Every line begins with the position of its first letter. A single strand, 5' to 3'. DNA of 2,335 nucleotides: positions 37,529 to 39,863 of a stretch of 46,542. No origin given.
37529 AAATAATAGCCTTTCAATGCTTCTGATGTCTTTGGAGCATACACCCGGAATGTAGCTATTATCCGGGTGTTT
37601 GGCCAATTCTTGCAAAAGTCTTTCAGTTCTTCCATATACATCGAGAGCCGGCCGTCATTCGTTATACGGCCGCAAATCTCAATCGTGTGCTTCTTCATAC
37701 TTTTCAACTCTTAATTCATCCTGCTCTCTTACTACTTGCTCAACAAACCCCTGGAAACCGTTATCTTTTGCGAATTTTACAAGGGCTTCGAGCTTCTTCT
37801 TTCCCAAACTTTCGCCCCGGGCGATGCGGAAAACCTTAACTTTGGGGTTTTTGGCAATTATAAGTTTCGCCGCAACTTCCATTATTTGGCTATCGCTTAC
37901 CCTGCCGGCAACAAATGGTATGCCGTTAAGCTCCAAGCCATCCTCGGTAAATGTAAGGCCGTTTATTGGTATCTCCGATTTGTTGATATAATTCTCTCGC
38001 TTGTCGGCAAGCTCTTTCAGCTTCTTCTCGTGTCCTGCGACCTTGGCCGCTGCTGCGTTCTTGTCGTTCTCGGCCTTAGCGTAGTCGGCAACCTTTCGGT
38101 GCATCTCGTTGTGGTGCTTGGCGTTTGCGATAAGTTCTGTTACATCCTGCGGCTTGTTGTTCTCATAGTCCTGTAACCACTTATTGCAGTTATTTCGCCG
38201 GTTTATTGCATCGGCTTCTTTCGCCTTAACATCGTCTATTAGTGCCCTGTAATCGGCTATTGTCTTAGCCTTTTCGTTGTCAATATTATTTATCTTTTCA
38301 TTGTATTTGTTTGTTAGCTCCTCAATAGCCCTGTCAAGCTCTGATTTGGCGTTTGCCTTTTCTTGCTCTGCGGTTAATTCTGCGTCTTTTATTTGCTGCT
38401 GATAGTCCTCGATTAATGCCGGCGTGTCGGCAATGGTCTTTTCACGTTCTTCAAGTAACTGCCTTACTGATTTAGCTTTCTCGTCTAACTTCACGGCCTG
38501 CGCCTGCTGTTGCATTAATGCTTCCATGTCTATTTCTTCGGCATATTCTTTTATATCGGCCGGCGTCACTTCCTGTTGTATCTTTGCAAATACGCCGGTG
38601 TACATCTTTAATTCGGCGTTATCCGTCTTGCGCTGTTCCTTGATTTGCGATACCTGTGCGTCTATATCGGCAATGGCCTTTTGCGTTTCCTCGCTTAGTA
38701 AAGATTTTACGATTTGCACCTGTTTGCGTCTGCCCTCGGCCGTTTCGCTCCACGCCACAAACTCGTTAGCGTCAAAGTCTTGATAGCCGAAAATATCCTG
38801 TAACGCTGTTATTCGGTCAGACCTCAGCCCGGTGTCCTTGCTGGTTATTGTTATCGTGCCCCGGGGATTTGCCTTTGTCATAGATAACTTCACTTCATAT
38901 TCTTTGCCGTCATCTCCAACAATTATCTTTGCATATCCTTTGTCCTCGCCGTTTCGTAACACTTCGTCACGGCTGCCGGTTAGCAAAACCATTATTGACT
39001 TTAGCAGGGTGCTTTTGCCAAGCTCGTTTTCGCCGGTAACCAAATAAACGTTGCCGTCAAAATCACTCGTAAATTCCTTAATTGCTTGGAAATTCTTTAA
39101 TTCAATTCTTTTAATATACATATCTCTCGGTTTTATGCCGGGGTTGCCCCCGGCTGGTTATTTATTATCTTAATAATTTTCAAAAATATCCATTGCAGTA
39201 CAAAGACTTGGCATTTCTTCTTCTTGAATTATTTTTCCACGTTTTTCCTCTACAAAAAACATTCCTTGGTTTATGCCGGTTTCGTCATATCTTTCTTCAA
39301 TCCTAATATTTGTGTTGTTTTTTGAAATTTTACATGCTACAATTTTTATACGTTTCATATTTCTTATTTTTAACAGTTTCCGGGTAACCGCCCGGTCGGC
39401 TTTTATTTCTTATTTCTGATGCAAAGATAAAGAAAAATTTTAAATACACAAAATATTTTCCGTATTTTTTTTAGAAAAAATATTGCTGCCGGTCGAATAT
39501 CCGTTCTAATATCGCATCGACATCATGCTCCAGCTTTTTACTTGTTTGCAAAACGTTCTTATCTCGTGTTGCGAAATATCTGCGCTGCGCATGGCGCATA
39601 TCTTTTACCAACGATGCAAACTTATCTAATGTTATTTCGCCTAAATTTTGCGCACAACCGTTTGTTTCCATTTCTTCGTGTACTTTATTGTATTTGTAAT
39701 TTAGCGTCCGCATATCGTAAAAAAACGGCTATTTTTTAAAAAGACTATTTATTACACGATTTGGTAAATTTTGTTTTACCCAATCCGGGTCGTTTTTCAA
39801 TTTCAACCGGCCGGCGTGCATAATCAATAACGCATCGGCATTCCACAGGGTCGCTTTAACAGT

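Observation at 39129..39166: Family of intergenic GNRA-tetraloop hairpins with strand-specific compensatory changes (nut-like or RNA-processing elements?)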

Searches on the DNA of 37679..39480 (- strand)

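Call 27: search_rna_families(source=L024, start=3600, end=4100, threshold=evalue, max_evalue=1)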
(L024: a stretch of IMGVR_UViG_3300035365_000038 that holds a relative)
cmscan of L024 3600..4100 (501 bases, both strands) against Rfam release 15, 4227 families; matches with E-value up to 1: 1.
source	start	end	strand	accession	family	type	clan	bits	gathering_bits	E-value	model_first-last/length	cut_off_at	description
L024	3886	3957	+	RF00005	tRNA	Gene; tRNA;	CL00001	22.2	29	0.036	1-71/71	no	tRNA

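Call 28: search_rna_families(source=window, start=39100, end=39480, threshold=evalue, max_evalue=10)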
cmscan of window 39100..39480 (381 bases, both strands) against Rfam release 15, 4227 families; matches with E-value up to 10: 5.
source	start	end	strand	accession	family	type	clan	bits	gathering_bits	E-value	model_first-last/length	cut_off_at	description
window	39207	39274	-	RF02982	gltS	Cis-reg;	-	18.7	47.5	3.8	1-105/105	no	gltS RNA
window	39229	39308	-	RF02539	SNOR75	Gene; snRNA; snoRNA; CD-box;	-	15.6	50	3.6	1-87/87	no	Plant small nucleolar RNA SNOR75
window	39238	39342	-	RF00225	IRES_Tobamo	Cis-reg; IRES;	-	14.7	50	9.6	17-151/151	no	Tobamovirus internal ribosome entry site (IRES)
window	39172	39205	+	RF02120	FTX_2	Gene; lncRNA;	-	13.2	48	4.7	64-97/97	no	FTX transcript, XIST regulator conserved region 2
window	39351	39467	+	RF01822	RsaJ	Gene; sRNA;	-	9.3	100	9.6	1-287/287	no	RNA Staph. aureus A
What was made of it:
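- On Any curated Rfam family: A permissive search of 39100-39480 gave only chance-level hits with E above 3 (call 28).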

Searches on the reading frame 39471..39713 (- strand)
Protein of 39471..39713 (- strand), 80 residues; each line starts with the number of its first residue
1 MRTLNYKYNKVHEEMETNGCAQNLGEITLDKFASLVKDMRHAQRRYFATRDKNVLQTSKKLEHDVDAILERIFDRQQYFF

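Call 31: search_protein_families(library=pfam, proteins=[window:39471-39713:-], max_evalue=0.01)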
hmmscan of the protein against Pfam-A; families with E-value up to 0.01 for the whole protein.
window:39471-39713:- (80 aa): 2 families
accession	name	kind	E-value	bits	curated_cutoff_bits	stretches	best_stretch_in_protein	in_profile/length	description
PF06405.16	RCC_reductase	-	0.00016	21.5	24.9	1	18-76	186-242/253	Red chlorophyll catabolite reductase (RCC reductase)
PF24015.1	DUF7329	-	0.0087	15.9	27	1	3-76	74-148/242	Family of unknown function (DUF7329)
